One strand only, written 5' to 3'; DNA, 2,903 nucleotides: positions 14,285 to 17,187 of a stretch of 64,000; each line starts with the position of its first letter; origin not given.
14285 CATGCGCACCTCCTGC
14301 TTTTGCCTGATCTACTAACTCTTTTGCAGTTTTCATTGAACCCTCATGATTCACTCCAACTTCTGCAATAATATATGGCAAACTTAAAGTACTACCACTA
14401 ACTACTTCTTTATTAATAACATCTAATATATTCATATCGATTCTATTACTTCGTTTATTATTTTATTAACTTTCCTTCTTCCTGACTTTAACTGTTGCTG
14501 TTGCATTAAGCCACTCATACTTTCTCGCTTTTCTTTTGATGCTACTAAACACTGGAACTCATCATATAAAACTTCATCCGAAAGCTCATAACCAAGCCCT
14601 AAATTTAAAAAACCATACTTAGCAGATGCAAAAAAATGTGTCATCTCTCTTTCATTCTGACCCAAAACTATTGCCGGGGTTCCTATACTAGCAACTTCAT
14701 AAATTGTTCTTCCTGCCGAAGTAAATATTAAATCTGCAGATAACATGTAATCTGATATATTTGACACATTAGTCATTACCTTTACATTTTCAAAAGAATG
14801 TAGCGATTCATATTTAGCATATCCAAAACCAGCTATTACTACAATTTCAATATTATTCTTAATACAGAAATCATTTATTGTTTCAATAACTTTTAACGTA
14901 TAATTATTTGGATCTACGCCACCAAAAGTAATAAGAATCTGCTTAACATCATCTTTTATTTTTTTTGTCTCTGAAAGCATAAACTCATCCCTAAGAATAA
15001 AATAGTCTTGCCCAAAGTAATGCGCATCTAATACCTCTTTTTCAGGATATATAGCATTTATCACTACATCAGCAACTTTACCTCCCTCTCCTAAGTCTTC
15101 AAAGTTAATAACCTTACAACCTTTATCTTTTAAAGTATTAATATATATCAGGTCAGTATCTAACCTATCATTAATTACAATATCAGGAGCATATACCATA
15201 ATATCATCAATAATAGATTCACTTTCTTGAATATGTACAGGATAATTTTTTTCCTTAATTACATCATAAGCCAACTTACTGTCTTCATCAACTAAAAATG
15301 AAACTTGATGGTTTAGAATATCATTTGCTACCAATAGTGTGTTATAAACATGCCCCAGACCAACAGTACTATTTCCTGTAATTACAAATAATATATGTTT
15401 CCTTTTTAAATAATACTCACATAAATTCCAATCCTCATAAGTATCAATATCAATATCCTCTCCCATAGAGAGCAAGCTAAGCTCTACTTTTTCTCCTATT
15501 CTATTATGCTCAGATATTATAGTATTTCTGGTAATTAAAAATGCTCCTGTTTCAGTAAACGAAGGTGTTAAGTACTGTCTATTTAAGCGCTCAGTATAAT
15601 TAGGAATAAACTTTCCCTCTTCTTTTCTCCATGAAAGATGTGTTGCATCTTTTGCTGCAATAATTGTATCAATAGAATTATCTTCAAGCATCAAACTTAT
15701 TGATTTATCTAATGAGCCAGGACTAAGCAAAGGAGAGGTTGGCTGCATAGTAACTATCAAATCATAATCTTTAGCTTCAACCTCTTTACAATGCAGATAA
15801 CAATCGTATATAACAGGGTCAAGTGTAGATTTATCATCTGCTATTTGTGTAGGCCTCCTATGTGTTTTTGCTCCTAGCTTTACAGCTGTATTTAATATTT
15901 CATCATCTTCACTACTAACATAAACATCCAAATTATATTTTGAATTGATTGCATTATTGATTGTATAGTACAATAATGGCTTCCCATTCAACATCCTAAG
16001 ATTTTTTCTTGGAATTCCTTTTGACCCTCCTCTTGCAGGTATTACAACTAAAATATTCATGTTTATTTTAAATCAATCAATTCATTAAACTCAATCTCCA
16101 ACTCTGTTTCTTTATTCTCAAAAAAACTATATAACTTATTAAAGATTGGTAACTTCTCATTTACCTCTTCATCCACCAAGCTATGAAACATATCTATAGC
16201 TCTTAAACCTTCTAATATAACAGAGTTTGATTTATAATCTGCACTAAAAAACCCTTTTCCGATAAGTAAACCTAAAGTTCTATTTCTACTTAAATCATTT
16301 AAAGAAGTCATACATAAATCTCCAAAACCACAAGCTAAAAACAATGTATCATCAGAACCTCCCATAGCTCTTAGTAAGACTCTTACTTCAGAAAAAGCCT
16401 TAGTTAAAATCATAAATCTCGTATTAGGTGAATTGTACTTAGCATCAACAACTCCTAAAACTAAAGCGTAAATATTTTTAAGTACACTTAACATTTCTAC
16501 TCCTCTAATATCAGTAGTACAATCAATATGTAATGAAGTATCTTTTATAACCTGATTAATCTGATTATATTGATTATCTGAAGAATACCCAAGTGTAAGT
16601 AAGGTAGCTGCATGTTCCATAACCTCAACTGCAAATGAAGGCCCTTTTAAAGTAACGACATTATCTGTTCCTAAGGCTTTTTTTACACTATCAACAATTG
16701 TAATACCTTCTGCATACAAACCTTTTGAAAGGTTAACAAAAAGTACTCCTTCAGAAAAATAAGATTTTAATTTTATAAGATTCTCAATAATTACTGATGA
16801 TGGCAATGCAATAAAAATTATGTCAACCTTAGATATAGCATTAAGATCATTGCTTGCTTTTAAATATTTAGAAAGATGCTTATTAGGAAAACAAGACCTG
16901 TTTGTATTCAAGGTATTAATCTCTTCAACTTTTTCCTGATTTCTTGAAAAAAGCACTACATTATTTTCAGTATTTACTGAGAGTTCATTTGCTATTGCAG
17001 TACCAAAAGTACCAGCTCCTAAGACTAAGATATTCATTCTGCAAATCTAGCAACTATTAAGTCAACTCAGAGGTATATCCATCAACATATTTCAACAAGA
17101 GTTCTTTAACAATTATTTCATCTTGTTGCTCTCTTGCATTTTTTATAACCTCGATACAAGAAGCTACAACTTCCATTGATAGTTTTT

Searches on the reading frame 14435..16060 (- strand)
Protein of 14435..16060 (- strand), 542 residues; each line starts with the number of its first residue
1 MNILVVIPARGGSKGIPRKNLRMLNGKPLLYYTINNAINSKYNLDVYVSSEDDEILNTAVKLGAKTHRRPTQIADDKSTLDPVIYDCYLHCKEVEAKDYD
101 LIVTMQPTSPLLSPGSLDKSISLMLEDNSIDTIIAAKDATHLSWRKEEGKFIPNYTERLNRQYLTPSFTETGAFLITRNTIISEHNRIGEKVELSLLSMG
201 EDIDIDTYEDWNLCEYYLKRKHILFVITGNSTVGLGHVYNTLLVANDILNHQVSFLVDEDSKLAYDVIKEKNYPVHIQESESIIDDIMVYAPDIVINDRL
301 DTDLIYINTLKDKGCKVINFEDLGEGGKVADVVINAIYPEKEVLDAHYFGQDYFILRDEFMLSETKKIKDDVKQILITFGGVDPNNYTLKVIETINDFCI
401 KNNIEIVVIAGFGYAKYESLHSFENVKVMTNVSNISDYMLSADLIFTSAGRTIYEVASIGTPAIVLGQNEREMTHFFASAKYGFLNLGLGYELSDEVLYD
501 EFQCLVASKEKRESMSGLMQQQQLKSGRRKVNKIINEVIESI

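Call 80: search_protein_families(library=pfam, proteins=[window:14435-16060:-], max_evalue=0.0001)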
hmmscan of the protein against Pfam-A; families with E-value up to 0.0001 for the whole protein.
window:14435-16060:- (542 aa): 1 family
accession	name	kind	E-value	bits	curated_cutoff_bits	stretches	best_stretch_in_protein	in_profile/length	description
PF02348.25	CTP_transf_3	-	1e-22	81.4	22.6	1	5-129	2-119/217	Cytidylyltransferase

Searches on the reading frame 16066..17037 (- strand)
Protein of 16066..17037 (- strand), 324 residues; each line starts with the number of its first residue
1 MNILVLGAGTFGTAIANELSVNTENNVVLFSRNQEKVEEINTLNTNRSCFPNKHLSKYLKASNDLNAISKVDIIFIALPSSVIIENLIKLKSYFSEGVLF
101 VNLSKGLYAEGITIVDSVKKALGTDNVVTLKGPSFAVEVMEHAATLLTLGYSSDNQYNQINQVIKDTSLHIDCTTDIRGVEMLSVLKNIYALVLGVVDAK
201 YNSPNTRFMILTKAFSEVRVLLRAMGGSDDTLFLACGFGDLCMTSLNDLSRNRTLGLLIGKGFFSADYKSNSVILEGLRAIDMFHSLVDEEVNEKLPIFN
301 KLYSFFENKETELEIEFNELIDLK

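Call 80: search_protein_families(library=pfam, proteins=[window:16066-17037:-], max_evalue=0.0001)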
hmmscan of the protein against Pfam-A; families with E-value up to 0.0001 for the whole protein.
window:16066-17037:- (324 aa): 7 families
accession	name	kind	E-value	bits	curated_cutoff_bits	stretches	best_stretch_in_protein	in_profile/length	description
PF01210.29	NAD_Gly3P_dh_N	-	2.8e-32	112.3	23.1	1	3-153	2-154/158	NAD-dependent glycerol-3-phosphate dehydrogenase N-terminus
PF07479.19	NAD_Gly3P_dh_C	-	9.8e-29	100.8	25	1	176-310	1-135/142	NAD-dependent glycerol-3-phosphate dehydrogenase C-terminus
PF20618.3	GPD_NAD_C_bact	-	3.5e-18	66.4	27.6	1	236-301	1-65/66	Bacterial GPD, NAD-dependent C-terminal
PF03807.23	F420_oxidored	-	7.6e-07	30.1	21.6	1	3-101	2-89/94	NADP oxidoreductase coenzyme F420-dependent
PF01488.26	Shikimate_DH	-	8.9e-06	26.3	24.3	1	2-86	14-91/138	Shikimate / quinate 5-dehydrogenase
PF02558.23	ApbA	-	1.6e-05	25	22.2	1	3-101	1-97/150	Ketopantoate reductase PanE/ApbA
PF03435.24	Sacchrp_dh_NADP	-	2.5e-05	25.1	25.1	0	3-41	1-40/129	Saccharopine dehydrogenase NADP binding domain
